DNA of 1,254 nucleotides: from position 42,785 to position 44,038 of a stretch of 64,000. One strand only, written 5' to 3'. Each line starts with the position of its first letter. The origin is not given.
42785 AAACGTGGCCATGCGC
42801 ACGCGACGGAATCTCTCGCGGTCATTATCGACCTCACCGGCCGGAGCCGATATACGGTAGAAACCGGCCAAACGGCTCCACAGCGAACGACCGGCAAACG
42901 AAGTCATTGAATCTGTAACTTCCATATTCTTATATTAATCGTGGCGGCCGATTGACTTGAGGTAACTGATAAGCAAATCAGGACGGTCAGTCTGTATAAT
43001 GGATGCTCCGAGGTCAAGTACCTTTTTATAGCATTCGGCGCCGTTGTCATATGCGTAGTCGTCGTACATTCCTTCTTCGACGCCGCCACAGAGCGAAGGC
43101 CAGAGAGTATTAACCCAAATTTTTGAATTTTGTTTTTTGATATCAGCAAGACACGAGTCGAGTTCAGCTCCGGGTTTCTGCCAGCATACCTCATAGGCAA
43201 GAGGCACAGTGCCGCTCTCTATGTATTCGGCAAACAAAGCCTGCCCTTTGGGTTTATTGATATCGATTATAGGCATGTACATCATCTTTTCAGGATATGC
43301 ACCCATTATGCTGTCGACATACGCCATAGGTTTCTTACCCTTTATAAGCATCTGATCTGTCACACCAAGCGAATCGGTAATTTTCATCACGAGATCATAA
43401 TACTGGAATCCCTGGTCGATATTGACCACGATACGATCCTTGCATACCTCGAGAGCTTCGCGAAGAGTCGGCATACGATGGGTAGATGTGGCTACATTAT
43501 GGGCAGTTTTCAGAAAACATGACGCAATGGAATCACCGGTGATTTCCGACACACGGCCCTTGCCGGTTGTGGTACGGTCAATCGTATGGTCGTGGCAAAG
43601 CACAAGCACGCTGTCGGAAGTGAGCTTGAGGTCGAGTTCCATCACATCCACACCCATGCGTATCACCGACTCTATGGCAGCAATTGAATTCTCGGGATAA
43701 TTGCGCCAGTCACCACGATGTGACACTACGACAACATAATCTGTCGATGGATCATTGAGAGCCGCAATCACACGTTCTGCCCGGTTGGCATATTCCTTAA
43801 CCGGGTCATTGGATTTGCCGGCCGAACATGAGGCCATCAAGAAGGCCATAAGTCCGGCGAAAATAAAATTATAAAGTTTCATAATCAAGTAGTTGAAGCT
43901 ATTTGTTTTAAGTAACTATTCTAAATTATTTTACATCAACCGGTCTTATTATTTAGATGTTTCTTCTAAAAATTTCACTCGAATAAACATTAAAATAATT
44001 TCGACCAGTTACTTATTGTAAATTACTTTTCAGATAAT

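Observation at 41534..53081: Sus-like import system whose cargo enzymes are phosphodiesterases, not CAZymes: candidate system for phosphodiester-polymer (teichoic-acid/organophosphate) scavenging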

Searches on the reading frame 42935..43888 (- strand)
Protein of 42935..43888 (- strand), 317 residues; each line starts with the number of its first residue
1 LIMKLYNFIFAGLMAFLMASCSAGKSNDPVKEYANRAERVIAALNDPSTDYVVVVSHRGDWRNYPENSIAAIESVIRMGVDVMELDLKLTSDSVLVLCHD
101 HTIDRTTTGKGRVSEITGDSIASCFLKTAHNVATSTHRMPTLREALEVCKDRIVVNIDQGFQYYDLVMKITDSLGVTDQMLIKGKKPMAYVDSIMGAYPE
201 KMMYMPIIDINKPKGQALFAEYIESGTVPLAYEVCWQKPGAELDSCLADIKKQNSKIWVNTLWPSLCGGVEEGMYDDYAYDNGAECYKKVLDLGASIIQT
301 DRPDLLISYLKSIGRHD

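Call 3: search_protein_families(library=pfam, proteins=[window:42935-43888:-])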
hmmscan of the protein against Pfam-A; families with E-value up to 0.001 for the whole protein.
window:42935-43888:- (317 aa): 2 families
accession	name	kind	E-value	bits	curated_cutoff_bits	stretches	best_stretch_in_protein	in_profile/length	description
PF16387.11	DUF4996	-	9e-25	87.6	33.7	1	204-310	1-102/102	Domain of unknown function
PF03009.23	GDPD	-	8.9e-24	85.4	23.6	1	57-151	1-98/244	Glycerophosphoryl diester phosphodiesterase family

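Call 4: search_protein_families(library=ncbifam, proteins=[window:42935-43888:-])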
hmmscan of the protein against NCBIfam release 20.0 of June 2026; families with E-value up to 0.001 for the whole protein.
window:42935-43888:- (317 aa): 4 families
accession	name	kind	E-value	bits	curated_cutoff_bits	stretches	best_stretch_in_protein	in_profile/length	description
NF006989.0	PRK09454.1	equivalog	1.1e-20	74.1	264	1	50-157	8-116/251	glycerophosphodiester phosphodiesterase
NF053857.1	LysphglycPlipDStph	equivalog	1.4e-14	54.1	450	1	37-119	33-113/305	lysophosphatidylglycerol phospholipase D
NF008354.0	PRK11143.1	equivalog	1.6e-07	30.6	254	1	49-108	28-87/359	glycerophosphodiester phosphodiesterase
NF041304.3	AvrBs2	equivalog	2.1e-07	29.3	1000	1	54-107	271-327/716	type III secretion system effector avirulence protein AvrBs2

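Call 60: find_homologous_proteins(query=window:42935-43882:-)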
Query window:42935-43882:- (315 aa): 5674 proteins with E <= 0.001 among 7239 candidates; the best 120 are listed.
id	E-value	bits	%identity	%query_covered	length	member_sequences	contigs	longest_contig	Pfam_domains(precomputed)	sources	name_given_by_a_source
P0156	7.1e-201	684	100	95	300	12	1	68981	PF03009.24,PF16387.12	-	-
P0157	2.7e-198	676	95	100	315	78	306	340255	PF03009.24,PF16387.12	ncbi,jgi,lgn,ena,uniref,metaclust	ncbi:glycerophosphodiester phosphodiesterase family protein [Muribaculum intestinale]|uniref:glycero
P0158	5.7e-190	648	92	100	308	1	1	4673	PF03009.24,PF16387.12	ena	-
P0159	3.7e-189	646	92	100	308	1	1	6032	PF03009.24,PF16387.12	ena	-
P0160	8.4e-174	595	83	100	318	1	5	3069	PF03009.24,PF16387.12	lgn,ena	-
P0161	2.2e-170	584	81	100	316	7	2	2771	PF03009.24,PF16387.12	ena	-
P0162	2.3e-168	577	96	84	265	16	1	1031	PF03009.24,PF16387.12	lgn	-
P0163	8.2e-166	569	80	99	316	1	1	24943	PF03009.24,PF16387.12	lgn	-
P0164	4.0e-159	547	76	100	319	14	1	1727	PF03009.24,PF16387.12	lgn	-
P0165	1.7e-154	532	94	80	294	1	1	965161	PF03009.24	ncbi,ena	-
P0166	2.0e-154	532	94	80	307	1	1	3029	PF03009.24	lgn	-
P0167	2.1e-151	522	75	97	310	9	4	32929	PF03009.24,PF16387.12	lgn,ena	-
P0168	2.7e-144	498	77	90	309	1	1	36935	PF03009.24,PF16387.12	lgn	-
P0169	2.4e-136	472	66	100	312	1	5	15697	PF03009.24,PF16387.12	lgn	-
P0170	4.2e-136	471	67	98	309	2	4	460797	PF03009.24,PF16387.12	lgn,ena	-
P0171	1.0e-135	470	68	98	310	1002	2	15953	PF03009.24,PF16387.12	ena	-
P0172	1.8e-135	469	65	99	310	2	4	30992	PF03009.24,PF16387.12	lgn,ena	-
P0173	2.6e-135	469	72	90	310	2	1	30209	PF03009.24,PF16387.12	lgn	-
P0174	2.4e-134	466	66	99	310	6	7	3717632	PF03009.24,PF16387.12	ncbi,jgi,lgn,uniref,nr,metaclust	ncbi:glycerophosphodiester phosphodiesterase family protein [Petrimonas mucosa]|jgi:glycerophosphory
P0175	4.2e-134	465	66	98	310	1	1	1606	PF03009.24,PF16387.12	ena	-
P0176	9.0e-134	464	67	95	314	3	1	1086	PF03009.24,PF16387.12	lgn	-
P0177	2.9e-133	462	67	99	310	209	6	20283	PF03009.24,PF16387.12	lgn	-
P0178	3.4e-133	462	66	98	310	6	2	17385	PF03009.24,PF16387.12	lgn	-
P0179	1.4e-129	450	66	98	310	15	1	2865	PF03009.24,PF16387.12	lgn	-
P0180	4.2e-128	445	64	100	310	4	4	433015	PF03009.24,PF16387.12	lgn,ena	-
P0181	9.1e-123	428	63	91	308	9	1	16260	PF03009.24,PF16387.12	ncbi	-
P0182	2.7e-122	426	60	97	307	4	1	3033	PF03009.24,PF16387.12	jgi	jgi:glycerophosphoryl diester phosphodiesterase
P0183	2.1e-121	423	61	90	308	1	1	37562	PF03009.24,PF16387.12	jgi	-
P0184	2.5e-121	423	59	100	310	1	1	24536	PF03009.24,PF16387.12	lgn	-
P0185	1.2e-120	421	59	100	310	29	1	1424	PF03009.24,PF16387.12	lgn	-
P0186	4.4e-120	419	62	98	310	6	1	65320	PF03009.24,PF16387.12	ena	-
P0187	5.5e-120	418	61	100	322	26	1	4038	PF03009.24,PF16387.12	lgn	-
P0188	5.7e-120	418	62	97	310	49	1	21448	PF03009.24,PF16387.12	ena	-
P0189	8.4e-120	418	61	100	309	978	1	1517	PF03009.24,PF16387.12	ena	-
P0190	1.1e-119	417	58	100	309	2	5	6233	PF03009.24,PF16387.12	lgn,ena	-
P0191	1.3e-119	417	60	97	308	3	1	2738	PF03009.24,PF16387.12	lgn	-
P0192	1.4e-119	417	60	100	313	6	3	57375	PF03009.24,PF16387.12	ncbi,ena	-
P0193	1.5e-119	417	58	100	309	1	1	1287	PF03009.24,PF16387.12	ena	-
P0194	1.5e-119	417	60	100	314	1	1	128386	PF03009.24,PF16387.12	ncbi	-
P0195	1.8e-119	417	61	98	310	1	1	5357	PF03009.24,PF16387.12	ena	-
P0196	1.8e-119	417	63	96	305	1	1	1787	PF03009.24,PF16387.12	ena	-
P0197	2.6e-119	416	60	98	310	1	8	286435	PF03009.24,PF16387.12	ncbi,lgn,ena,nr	ncbi:MAG: glycerophosphodiester phosphodiesterase family protein [Alistipes sp.]|nr:glycerophosphodi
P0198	2.6e-119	416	61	97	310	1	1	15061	PF03009.24,PF16387.12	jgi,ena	-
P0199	3.7e-119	416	58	100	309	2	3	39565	PF03009.24,PF16387.12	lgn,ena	-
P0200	3.8e-119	416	60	98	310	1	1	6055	PF03009.24,PF16387.12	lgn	-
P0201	4.7e-119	415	58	98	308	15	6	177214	PF03009.24,PF16387.12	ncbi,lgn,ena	-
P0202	4.8e-119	415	61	97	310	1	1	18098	PF03009.24,PF16387.12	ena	-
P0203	5.5e-119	415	60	100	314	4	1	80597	PF03009.24,PF16387.12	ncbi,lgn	-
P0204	5.5e-119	415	59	100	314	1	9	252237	PF03009.24,PF16387.12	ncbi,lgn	-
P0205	6.2e-119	415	60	100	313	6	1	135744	PF03009.24,PF16387.12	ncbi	-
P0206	6.4e-119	415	61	98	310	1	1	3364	PF03009.24,PF16387.12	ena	-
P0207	6.5e-119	415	59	98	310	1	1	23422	PF03009.24,PF16387.12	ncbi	-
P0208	1.1e-118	414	60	100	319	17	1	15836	PF03009.24,PF16387.12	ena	-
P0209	1.2e-118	414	59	100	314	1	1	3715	PF03009.24,PF16387.12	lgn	-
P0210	1.3e-118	414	60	95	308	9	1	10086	PF03009.24,PF16387.12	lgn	-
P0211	1.4e-118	414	61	100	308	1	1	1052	PF03009.24,PF16387.12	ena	-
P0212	1.7e-118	414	60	98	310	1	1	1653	PF03009.24,PF16387.12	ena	-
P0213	1.8e-118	413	66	89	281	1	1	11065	PF03009.24,PF16387.12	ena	-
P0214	2.1e-118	413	59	98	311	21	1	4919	PF03009.24,PF16387.12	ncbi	-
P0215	2.2e-118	413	59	100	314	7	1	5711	PF03009.24,PF16387.12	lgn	-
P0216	2.3e-118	413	60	98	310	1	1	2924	PF03009.24,PF16387.12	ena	-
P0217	2.5e-118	413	61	100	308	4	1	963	PF03009.24,PF16387.12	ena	-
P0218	2.7e-118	413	59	100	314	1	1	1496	PF03009.24,PF16387.12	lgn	-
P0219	2.7e-118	413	59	100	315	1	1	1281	PF03009.24,PF16387.12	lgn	-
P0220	2.8e-118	413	61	97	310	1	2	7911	PF03009.24,PF16387.12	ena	-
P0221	3.1e-118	413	60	98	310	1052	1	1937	PF03009.24,PF16387.12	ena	-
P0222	3.6e-118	412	60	100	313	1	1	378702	PF03009.24,PF16387.12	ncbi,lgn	-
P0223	4.0e-118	412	60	91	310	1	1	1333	PF03009.24,PF16387.12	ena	-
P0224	4.2e-118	412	60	91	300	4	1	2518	PF03009.24,PF16387.12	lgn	-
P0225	4.4e-118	412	60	98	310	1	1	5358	PF03009.24,PF16387.12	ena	-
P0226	4.5e-118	412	60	100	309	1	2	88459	PF03009.24,PF16387.12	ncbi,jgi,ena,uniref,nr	ncbi:glycerophosphodiester phosphodiesterase family protein [uncultured Alistipes sp.]|jgi:glyceroph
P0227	4.9e-118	412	59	100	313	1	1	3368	PF03009.24,PF16387.12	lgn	-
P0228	4.9e-118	412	61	100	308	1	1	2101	PF03009.24,PF16387.12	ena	-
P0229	5.3e-118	412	59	100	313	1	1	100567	PF03009.24,PF16387.12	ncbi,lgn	-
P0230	6.4e-118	412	57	100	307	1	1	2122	PF03009.24,PF16387.12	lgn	-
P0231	6.6e-118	412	57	100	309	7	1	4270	PF03009.24,PF16387.12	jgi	-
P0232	7.1e-118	411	62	95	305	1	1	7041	PF03009.24,PF16387.12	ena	-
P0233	7.5e-118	411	61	96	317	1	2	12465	PF03009.24,PF16387.12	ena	-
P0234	7.9e-118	411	60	100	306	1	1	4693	PF03009.24,PF16387.12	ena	-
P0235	8.0e-118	411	57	100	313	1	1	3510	PF03009.24,PF16387.12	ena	-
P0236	8.3e-118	411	61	97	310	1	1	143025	PF03009.24,PF16387.12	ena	-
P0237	9.3e-118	411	58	100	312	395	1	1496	PF03009.24,PF16387.12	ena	-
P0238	1.0e-117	411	61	100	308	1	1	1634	PF03009.24,PF16387.12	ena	-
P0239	1.1e-117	411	64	92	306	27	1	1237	PF03009.24,PF16387.12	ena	-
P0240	1.1e-117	411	58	100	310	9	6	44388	PF03009.24,PF16387.12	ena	-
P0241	1.3e-117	411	63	92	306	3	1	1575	PF03009.24,PF16387.12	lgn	-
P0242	1.3e-117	411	58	100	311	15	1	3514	PF03009.24,PF16387.12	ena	-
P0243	1.3e-117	411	64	90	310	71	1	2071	PF03009.24,PF16387.12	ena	-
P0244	1.4e-117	411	64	90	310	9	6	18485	PF03009.24,PF16387.12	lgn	-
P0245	1.4e-117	410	61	97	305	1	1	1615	PF03009.24,PF16387.12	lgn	-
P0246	1.8e-117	410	59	100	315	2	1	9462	PF03009.24,PF16387.12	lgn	-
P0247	1.8e-117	410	61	97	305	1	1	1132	PF03009.24,PF16387.12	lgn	-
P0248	1.9e-117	410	62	91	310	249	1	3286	PF03009.24,PF16387.12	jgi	jgi:glycerophosphoryl diester phosphodiesterase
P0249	1.9e-117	410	61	99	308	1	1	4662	PF03009.24,PF16387.12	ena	-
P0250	1.9e-117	410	59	98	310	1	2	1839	PF03009.24,PF16387.12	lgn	-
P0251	3.3e-117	409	59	97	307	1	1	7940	PF03009.24,PF16387.12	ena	-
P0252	3.4e-117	409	61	100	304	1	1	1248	PF03009.24,PF16387.12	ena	-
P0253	3.5e-117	409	62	95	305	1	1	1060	PF03009.24,PF16387.12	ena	-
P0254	3.7e-117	409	60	99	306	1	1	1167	PF03009.24,PF16387.12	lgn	-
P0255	4.3e-117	409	59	91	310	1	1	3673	PF03009.24,PF16387.12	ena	-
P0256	4.8e-117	409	58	98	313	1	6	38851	PF03009.24,PF16387.12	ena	-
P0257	5.0e-117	409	62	100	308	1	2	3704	PF03009.24,PF16387.12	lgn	-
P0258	5.0e-117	409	59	91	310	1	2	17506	PF03009.24,PF16387.12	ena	-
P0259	5.3e-117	409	59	98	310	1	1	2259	PF03009.24,PF16387.12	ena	-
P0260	5.6e-117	409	60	97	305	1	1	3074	PF03009.24,PF16387.12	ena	-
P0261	5.8e-117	408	58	98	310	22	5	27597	PF03009.24,PF16387.12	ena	-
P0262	5.9e-117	408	67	86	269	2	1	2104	PF03009.24,PF16387.12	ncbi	-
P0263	6.0e-117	408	56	100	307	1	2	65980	PF03009.24,PF16387.12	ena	-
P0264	6.3e-117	408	61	95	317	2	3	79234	PF03009.24,PF16387.12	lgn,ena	-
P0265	7.3e-117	408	59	100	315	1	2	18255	PF03009.24,PF16387.12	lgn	-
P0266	7.6e-117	408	61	97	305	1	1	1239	PF03009.24,PF16387.12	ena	-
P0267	7.6e-117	408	59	99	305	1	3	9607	PF03009.24,PF16387.12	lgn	-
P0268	7.7e-117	408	61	97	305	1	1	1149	PF03009.24,PF16387.12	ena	-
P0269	8.0e-117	408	60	91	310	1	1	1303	PF03009.24,PF16387.12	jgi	jgi:glycerophosphoryl diester phosphodiesterase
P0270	9.0e-117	408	60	97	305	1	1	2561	PF03009.24,PF16387.12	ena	-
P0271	9.0e-117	408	60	97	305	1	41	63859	PF03009.24,PF16387.12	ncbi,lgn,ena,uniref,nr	ncbi:glycerophosphodiester phosphodiesterase family protein [uncultured Alistipes sp.]|uniref:glycer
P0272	9.2e-117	408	57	100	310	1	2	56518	PF03009.24,PF16387.12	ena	-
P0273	1.0e-116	408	64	87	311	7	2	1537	PF03009.24,PF16387.12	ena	-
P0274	1.1e-116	408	61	100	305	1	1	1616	PF03009.24,PF16387.12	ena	-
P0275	1.1e-116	408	62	92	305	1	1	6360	PF03009.24,PF16387.12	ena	-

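Call 61: find_encoding_contigs(protein=P0174, flank=10000, max_places=1)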
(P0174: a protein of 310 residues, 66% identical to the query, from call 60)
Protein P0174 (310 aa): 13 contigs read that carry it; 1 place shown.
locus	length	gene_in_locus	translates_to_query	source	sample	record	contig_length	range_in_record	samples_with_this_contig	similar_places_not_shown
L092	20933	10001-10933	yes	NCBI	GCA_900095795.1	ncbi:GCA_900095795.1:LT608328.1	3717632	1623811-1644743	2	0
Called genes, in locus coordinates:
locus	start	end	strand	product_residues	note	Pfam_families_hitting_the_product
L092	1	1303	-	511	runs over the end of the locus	PF01580:FtsK_SpoIIIE (faint), PF01935:DUF87, PF05872:HerA_C, PF13401:AAA_22 (faint)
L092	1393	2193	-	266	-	PF13489:Methyltransf_23 (weak), PF13679:Methyltransf_32 (weak), PF13847:Methyltransf_31, PF08241:Methyltransf_11 (weak), PF08242:Methyltransf_12 (weak), PF13649:Methyltransf_25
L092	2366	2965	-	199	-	PF07638:Sigma70_ECF, PF04542:Sigma70_r2, PF08281:Sigma70_r4_2, PF04545:Sigma70_r4 (faint)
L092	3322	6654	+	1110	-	PF16378:DUF4988 (weak), PF09992:NAGPA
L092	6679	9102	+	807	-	PF16378:DUF4988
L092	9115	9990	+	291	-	PF16378:DUF4988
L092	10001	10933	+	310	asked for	PF03009:GDPD, PF16387:DUF4996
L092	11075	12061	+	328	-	PF04773:FecR, PF16344:FecR_C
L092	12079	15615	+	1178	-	PF07660:STN, PF13620:CarboxypepD_reg, PF13715:CarbopepD_reg_2, PF07715:Plug, PF00593:TonB_dep_Rec_b-barrel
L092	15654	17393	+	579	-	PF14322:SusD-like_3, PF12771:SusD-like_2 (faint), PF07980:SusD_RagB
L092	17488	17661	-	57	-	-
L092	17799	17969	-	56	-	-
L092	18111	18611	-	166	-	-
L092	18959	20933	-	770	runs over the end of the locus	PF13620:CarboxypepD_reg, PF13715:CarbopepD_reg_2, PF14905:OMP_b-brl_3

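Call 62: find_encoding_contigs(protein=P0197, flank=10000, max_places=1)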
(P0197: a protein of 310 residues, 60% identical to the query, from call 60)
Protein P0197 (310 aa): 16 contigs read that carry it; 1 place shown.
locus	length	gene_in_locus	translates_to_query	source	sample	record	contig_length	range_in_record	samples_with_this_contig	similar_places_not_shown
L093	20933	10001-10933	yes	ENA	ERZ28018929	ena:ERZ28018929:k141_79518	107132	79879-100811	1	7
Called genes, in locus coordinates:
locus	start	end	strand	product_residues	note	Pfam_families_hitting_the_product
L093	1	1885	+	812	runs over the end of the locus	-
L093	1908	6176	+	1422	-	PF16378:DUF4988, PF16227:DUF4886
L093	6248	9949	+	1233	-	PF13004:BACON (faint)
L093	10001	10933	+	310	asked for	PF03009:GDPD, PF16387:DUF4996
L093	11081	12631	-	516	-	PF00890:FAD_binding_2 (weak), PF01134:GIDA (faint), PF01266:DAO, PF01494:FAD_binding_3 (weak), PF12831:FAD_oxidored (weak), PF13450:NAD_binding_8 (faint), PF16901:DAO_C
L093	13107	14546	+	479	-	PF03062:MBOAT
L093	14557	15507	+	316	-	-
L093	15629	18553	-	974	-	PF02739:5_3_exonuc_N, PF01367:5_3_exonuc, PF01612:DNA_pol_A_exo1, PF22619:DNA_polI_exo1, PF00476:DNA_pol_A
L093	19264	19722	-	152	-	PF01242:PTPS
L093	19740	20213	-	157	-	PF12840:HTH_20, PF08279:HTH_11 (faint), PF13404:HTH_AsnC-type, PF13412:HTH_24, PF01037:AsnC_trans_reg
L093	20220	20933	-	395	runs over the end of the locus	PF00155:Aminotran_1_2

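Call 63: find_encoding_contigs(protein=P0222, flank=10000, max_places=1)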
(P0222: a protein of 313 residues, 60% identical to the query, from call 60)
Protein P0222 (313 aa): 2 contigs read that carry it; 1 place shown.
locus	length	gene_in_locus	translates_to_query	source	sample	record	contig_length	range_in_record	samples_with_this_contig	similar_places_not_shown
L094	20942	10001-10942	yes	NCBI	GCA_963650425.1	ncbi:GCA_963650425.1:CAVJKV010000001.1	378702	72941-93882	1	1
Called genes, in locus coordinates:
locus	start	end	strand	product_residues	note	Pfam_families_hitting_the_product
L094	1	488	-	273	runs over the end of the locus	PF00106:adh_short, PF01370:Epimerase, PF08659:KR (weak), PF13561:adh_short_C2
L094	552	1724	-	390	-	PF03786:UxuA, PF01261:AP_endonuc_2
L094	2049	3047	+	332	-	PF01156:IU_nuc_hydro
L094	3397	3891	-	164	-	PF02542:YgbB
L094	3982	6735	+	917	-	PF08206:OB_RNB, PF17849:OB_Dis3 (weak), PF17876:CSD2, PF00773:RNB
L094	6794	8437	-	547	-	PF00595:PDZ (weak), PF13180:PDZ_2 (weak), PF17820:PDZ_6, PF03572:Peptidase_S41, PF28547:CHD_PDZ-protease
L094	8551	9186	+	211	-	PF01725:Ham1p_like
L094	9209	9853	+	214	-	PF11967:RecO_N, PF02565:RecO_C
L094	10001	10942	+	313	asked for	PF03009:GDPD, PF16387:DUF4996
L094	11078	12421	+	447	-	-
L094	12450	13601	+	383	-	PF09375:Peptidase_M75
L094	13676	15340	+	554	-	PF06537:DHOR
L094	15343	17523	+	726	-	PF05140:ResB, PF01578:Cytochrom_C_asm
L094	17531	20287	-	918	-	PF13620:CarboxypepD_reg (faint), PF13715:CarbopepD_reg_2 (weak)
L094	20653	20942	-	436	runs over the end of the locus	PF01136:Peptidase_U32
